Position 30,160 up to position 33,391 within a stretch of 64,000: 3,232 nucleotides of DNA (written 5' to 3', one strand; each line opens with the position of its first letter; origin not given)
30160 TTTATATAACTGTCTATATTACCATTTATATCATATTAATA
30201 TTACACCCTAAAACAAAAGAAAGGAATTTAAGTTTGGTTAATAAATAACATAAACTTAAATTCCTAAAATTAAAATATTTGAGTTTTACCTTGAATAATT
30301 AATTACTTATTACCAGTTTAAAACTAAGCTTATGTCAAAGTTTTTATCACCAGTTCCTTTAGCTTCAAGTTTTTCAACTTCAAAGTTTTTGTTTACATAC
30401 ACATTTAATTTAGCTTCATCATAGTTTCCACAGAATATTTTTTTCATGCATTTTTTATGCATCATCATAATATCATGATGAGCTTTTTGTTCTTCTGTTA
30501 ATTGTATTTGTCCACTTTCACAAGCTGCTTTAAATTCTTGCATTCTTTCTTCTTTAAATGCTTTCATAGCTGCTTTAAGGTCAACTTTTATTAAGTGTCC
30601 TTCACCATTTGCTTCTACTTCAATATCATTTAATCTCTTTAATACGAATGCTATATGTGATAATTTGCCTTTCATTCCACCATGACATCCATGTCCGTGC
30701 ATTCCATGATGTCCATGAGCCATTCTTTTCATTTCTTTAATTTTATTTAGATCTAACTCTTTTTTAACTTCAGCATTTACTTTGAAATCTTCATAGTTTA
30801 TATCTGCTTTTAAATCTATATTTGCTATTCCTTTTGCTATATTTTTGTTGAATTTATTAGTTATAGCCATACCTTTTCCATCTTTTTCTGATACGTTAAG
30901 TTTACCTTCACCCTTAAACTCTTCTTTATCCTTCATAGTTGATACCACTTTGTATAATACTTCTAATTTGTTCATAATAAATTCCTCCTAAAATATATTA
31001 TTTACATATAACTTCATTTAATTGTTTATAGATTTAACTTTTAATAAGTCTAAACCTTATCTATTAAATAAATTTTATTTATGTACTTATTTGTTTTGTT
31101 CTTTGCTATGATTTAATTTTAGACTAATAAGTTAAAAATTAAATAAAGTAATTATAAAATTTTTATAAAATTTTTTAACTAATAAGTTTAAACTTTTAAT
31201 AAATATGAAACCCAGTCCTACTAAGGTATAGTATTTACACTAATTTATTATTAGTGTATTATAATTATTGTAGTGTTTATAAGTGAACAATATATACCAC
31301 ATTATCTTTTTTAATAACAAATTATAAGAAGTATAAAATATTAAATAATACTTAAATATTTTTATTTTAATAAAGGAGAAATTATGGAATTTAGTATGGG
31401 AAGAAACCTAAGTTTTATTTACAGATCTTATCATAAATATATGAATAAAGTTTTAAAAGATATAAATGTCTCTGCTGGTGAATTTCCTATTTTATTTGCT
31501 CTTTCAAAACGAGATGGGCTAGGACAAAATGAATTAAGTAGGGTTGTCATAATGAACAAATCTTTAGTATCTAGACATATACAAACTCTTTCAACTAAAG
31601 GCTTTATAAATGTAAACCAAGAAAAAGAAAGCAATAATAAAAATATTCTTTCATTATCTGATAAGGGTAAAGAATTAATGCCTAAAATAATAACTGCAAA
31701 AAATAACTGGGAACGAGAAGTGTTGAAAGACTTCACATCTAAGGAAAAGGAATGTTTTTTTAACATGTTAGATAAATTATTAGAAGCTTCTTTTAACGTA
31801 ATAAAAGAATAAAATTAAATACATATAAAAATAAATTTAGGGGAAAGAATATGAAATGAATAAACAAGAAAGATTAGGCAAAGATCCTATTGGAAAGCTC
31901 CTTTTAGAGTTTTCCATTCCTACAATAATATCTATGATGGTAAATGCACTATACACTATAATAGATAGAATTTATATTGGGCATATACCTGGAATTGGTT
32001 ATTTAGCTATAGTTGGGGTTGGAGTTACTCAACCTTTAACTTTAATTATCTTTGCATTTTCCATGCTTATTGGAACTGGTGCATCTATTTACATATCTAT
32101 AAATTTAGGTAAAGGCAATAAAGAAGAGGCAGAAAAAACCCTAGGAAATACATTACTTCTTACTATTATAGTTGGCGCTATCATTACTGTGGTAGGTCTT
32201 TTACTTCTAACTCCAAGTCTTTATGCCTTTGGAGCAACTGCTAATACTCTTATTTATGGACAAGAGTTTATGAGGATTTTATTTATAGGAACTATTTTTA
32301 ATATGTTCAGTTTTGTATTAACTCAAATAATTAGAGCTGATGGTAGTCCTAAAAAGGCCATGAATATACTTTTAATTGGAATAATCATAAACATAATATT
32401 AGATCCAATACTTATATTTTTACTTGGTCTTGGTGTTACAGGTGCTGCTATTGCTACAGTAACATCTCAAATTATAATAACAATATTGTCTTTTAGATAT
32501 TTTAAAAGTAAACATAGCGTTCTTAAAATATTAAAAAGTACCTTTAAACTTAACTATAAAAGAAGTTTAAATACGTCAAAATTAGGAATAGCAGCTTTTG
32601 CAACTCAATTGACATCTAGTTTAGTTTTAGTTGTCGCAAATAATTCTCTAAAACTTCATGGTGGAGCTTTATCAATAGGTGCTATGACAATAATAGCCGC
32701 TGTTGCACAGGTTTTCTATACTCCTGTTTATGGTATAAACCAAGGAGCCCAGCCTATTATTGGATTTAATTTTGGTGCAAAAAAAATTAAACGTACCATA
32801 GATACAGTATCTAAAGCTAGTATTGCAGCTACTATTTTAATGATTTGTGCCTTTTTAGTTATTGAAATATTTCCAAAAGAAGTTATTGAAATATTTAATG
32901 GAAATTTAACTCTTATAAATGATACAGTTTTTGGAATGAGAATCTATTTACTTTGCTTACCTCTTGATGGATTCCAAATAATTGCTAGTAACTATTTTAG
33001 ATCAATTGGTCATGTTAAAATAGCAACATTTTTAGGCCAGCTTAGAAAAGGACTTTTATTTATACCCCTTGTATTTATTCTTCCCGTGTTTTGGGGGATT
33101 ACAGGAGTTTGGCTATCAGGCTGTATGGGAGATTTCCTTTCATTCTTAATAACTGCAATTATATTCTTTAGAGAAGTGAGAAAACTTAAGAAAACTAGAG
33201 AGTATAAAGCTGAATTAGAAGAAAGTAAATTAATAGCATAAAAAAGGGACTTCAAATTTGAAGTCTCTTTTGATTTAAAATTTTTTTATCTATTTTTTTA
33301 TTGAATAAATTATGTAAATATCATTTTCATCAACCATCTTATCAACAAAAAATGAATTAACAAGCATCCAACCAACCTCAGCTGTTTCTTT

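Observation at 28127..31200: Two-component system whose kinase carries a His-rich cytoplasmic head, next to a separately transcribed His/Met/Cys-motif protein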

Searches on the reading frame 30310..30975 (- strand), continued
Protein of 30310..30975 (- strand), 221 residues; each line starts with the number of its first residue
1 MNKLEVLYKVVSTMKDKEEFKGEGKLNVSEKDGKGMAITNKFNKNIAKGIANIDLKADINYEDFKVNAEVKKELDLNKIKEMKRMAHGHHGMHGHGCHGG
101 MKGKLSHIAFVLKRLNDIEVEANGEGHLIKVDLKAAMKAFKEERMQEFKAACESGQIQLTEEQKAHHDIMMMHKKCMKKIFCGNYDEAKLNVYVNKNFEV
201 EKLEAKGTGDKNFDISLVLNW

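Call 50: fold_search(model_id=the predicted structure, library=pdb)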
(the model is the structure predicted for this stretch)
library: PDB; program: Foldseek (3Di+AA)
matches with E <= 10: 984; with E <= 0.001: 6
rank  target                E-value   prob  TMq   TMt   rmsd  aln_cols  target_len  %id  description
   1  3mh8_A                2.3e-04  1.00  0.44  0.48   8.6       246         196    6  Crystal structure of LprG from Mycobacterium tuberculosis (released 2010-09-01)
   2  4egd_B                2.5e-04  1.00  0.38  0.38  10.6       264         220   10  1.85 Angstrom crystal structure of native hypothetical protein SAOUHSC_02783 from Staphylococcus aureus (released 2012-04-11)
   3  3mh9_A                3.6e-04  1.00  0.41  0.44   8.1       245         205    9  Crystal structure of LprG mutant V91W from Mycobacterium tuberculosis (released 2010-09-01)
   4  3mh8_B                4.7e-04  1.00  0.42  0.47   8.6       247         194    7  Crystal structure of LprG from Mycobacterium tuberculosis (released 2010-09-01)
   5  3mha_A                5.6e-04  1.00  0.41  0.45   8.8       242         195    7  Crystal structure of LprG from Mycobacterium tuberculosis bound to PIM (released 2010-09-01)
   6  8v1k_A                6.6e-04  1.00  0.30  0.34  11.4       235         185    8  Crystal structure of outer membrane lipoprotein carrier protein (LolA) from Francisella tularensis (released 2023-11-29)
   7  4ki3_K                1.5e-03  0.99  0.29  0.35  10.7       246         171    8  1.70 Angstrom resolution crystal structure of outer-membrane lipoprotein carrier protein (lolA) from Yersinia pestis C (released 2013-05-15)
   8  4egd_A                2.2e-03  1.00  0.36  0.36  10.6       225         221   10  1.85 Angstrom crystal structure of native hypothetical protein SAOUHSC_02783 from Staphylococcus aureus (released 2012-04-11)
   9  4big                  2.3e-03  1.00  0.37  0.40  10.8       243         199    9  Crystal structure of the conserved staphylococcal antigen 1B, Csa1B (released 2013-08-07)
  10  4ki3_H                2.4e-03  0.97  0.27  0.33  12.8       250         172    7  1.70 Angstrom resolution crystal structure of outer-membrane lipoprotein carrier protein (lolA) from Yersinia pestis C (released 2013-05-15)
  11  5kku_D                2.6e-03  0.28  0.16  0.13  20.6       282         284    9  Crystal structure of an N-terminal dehydratase from difficidin assembly line (released 2016-12-21)
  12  4ki3_D                2.7e-03  0.99  0.30  0.35  12.5       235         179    7  1.70 Angstrom resolution crystal structure of outer-membrane lipoprotein carrier protein (lolA) from Yersinia pestis C (released 2013-05-15)
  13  4ki3_G                3.4e-03  0.93  0.26  0.31  13.0       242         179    7  1.70 Angstrom resolution crystal structure of outer-membrane lipoprotein carrier protein (lolA) from Yersinia pestis C (released 2013-05-15)
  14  6f3z_B                5.6e-03  0.99  0.32  0.37  12.8       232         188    8  Complex of E. coli LolA and periplasmic domain of LolC (released 2018-07-25)
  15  5kku_B                6.0e-03  0.20  0.15  0.12  20.6       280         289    9  Crystal structure of an N-terminal dehydratase from difficidin assembly line (released 2016-12-21)
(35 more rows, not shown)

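Call 54: find_related_loci(query=A4, collection=metagenome_contigs, flank=6000)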
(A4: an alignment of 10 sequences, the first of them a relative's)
Query A4 (231 aa) in metagenome_contigs; peptide patterns used: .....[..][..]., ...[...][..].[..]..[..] (x = any residue, [..] = any of these).
285 stretches matched a pattern; 47 encode a relative of the query (tblastn E <= 1e-3); 47 distinct loci.
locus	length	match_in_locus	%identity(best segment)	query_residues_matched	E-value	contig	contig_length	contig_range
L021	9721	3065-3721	52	1-231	2e-72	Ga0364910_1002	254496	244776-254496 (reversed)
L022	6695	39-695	49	1-231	4e-70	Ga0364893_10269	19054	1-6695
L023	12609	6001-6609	52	1-215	6e-64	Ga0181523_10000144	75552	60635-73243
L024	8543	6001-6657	46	1-230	2e-62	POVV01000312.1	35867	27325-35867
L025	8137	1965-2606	47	1-230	7e-60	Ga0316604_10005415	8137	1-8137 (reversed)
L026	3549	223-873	45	1-230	4e-59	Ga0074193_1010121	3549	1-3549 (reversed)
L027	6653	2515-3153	47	1-229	1e-56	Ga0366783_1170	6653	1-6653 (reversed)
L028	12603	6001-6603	48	1-215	3e-56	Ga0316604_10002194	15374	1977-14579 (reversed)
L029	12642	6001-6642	46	1-229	6e-56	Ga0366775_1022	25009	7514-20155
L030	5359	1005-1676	42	1-231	3e-55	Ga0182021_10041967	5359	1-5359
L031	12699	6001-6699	42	1-229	2e-53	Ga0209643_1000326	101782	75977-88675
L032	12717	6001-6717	41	1-231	6e-53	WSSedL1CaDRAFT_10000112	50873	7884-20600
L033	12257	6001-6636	39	1-229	3e-47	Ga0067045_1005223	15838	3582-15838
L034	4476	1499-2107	42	1-231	1e-45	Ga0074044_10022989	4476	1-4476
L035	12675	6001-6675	42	1-231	1e-44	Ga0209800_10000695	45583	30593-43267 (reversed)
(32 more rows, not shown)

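Call 60: list_cluster_members(proteins=[P0002, P0004, P0009, P0011, P0016, P0018, P0021, P0028, P0033, P0013])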
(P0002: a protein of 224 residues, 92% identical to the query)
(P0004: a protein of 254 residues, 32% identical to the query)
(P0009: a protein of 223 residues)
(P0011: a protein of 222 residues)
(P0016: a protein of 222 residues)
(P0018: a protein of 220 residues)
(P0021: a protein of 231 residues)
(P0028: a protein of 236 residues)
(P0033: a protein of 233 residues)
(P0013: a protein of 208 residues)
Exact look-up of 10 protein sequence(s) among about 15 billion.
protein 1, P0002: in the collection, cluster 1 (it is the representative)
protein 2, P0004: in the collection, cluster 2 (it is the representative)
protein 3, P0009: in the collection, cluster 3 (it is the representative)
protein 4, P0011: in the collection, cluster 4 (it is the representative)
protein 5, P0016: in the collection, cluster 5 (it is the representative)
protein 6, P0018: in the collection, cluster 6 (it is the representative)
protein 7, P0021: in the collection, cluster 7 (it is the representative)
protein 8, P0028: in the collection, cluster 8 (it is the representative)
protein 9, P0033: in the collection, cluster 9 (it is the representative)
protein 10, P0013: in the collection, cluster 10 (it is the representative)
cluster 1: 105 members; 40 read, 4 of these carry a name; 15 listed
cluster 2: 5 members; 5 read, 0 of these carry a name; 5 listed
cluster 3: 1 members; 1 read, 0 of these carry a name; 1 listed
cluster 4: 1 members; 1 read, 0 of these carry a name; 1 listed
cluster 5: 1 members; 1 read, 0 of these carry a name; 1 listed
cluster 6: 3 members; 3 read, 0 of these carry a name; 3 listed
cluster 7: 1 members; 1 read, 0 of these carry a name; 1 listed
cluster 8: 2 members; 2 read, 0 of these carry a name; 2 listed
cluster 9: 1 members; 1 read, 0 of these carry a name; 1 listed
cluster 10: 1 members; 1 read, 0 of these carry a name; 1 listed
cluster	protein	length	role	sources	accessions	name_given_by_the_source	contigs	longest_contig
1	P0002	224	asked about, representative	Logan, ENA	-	-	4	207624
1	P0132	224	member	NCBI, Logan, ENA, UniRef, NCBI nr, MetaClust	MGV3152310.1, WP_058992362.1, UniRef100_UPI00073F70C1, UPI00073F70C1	hypothetical protein [Sarcina ventriculi] | hypothetical protein n=1 Tax=Sarcina ventriculi TaxID=1267 RepID=UPI00073F70C1 | status=active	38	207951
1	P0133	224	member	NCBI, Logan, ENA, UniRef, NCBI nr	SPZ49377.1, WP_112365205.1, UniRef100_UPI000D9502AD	Uncharacterised protein [Sarcina ventriculi] | hypothetical protein n=1 Tax=Sarcina ventriculi TaxID=1267 RepID=UPI000D9502AD | hypothetical protein [Sarcina ventriculi]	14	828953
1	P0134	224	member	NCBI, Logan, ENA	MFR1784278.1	MAG: hypothetical protein ACLSXI_09250 [Sarcina ventriculi]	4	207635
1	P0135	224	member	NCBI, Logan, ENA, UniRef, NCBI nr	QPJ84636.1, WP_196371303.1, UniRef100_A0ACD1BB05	hypothetical protein HH195_01360 [Sarcina sp. JB2] | Uncharacterized protein n=1 Tax=Candidatus Sarcina troglodytae TaxID=2726954 ... | hypothetical protein [Sarcina sp. JB2]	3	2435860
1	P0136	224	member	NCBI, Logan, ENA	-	-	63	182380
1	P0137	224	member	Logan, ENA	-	-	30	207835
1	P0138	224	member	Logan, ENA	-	-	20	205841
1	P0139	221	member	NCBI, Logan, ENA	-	-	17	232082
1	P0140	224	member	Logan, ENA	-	-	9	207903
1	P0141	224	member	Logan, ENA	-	-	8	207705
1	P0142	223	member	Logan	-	-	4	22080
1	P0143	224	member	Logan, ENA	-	-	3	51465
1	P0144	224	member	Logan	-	-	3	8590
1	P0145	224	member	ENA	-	-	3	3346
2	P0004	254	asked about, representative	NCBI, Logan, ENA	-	-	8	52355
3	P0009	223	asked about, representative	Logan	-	-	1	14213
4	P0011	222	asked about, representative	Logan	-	-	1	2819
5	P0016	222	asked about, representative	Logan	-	-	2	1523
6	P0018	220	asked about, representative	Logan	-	-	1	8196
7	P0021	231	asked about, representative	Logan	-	-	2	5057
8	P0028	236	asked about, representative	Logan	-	-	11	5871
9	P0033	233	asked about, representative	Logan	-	-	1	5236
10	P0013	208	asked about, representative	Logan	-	-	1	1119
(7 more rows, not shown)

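Call 80: find_homologous_proteins(query=A2, max_evalue=1e-8)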
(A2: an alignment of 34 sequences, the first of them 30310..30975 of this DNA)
Query A2 (34 sequences) (221 aa, profile of the alignment): 33 proteins with E <= 1e-8 among 3546 candidates.
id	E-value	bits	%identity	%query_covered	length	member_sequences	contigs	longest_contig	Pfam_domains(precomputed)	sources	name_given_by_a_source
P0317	2.0e-80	288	28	98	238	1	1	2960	-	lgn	-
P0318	3.5e-80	287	30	92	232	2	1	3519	-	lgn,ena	-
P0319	3.3e-79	284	27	98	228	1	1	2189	-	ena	-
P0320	4.1e-78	280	25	92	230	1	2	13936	-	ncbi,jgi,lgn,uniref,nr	ncbi:conserved hypothetical protein [Candidatus Desulfosporosinus infrequens]|uniref:Uncharacterized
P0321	3.9e-77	277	29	92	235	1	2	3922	-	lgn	-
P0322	5.4e-77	277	29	95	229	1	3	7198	-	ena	-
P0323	6.1e-77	277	28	92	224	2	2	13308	-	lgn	-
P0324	3.6e-76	274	26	96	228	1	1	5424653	-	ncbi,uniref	ncbi:hypothetical protein [Desulfosporosinus sp. SB140]|uniref:hypothetical protein n=1 Tax=Desulfos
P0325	5.5e-76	274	27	98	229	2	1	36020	-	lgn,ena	-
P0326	3.8e-75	271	27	95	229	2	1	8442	-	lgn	-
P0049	4.5e-75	271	27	95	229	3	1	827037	-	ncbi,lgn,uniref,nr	ncbi:hypothetical protein E4K67_11730 [Desulfosporosinus fructosivorans]|uniref:Uncharacterized prot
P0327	2.0e-73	265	26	95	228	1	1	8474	-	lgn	-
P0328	2.2e-73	265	27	98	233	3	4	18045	-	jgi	-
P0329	5.9e-73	264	30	92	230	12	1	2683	-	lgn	-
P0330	1.7e-71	259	27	89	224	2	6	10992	-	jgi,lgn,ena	-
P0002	3.8e-60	222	92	100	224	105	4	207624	-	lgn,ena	-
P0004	8.5e-53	198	32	98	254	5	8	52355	-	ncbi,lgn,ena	-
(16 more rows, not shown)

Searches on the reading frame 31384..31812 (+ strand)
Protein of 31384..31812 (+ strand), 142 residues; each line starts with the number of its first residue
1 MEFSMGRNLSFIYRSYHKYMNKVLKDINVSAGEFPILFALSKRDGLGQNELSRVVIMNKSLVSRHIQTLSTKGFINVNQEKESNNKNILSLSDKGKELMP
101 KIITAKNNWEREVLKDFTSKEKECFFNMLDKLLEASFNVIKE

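Call 3: search_protein_families(library=pfam, proteins=[window:31384-31812:+], max_evalue=0.1)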
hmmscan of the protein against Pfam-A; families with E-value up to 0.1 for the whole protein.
window:31384-31812:+ (142 aa): 14 families
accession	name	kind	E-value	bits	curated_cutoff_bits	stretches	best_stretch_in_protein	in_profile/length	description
PF13601.12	HTH_34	-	2.7e-06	27.9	27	1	34-99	3-69/80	Winged helix DNA-binding domain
PF01047.28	MarR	-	3.5e-06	27.2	24.6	1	30-82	2-54/59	MarR family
PF13412.12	HTH_24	-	5.3e-05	23.2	21.9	1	36-75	8-47/48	Winged helix-turn-helix DNA-binding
PF12802.13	MarR_2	-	7.4e-05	23.3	27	1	29-75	3-50/61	MarR family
PF01638.23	HxlR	-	9.7e-05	22.6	20.8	1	48-112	21-85/91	HxlR-like helix-turn-helix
PF22381.2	Staph_reg_Sar_Rot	-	0.00041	20.8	27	1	19-101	2-84/85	Transcriptional regulator SarA/Rot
PF01978.25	TrmB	-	0.0022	18.3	25.6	1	24-81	1-58/68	Sugar-specific transcriptional regulator TrmB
PF01022.26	HTH_5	-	0.0025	18.1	22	1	36-76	7-46/47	Bacterial regulatory protein, arsR family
PF09339.16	HTH_IclR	-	0.0031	17.7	22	1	36-75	8-48/52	IclR helix-turn-helix domain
PF14947.12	HTH_45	-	0.0058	17.1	25.5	1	45-103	19-70/77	Winged helix-turn-helix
PF21984.2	DnaD_N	-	0.0067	17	27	1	49-111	39-99/101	DnaD N-terminal domain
PF04182.18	B-block_TFIIIC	-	0.0091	16.5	22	1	39-87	12-63/73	B-block binding subunit of TFIIIC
PF10711.15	DUF2513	-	0.016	16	29.6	1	57-111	33-89/100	Hypothetical protein (DUF2513)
PF02002.24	TFIIE_alpha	-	0.056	13.8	22.9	1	33-89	15-70/105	TFIIE alpha subunit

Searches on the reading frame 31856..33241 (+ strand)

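Call 3: search_protein_families(library=pfam, proteins=[window:31856-33241:+], max_evalue=0.1)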
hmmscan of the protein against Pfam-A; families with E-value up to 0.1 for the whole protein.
window:31856-33241:+ (461 aa): 1 family
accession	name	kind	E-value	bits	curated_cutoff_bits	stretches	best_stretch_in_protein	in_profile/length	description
PF01554.23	MatE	-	1.8e-41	142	24.9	2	22-185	1-161/161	MatE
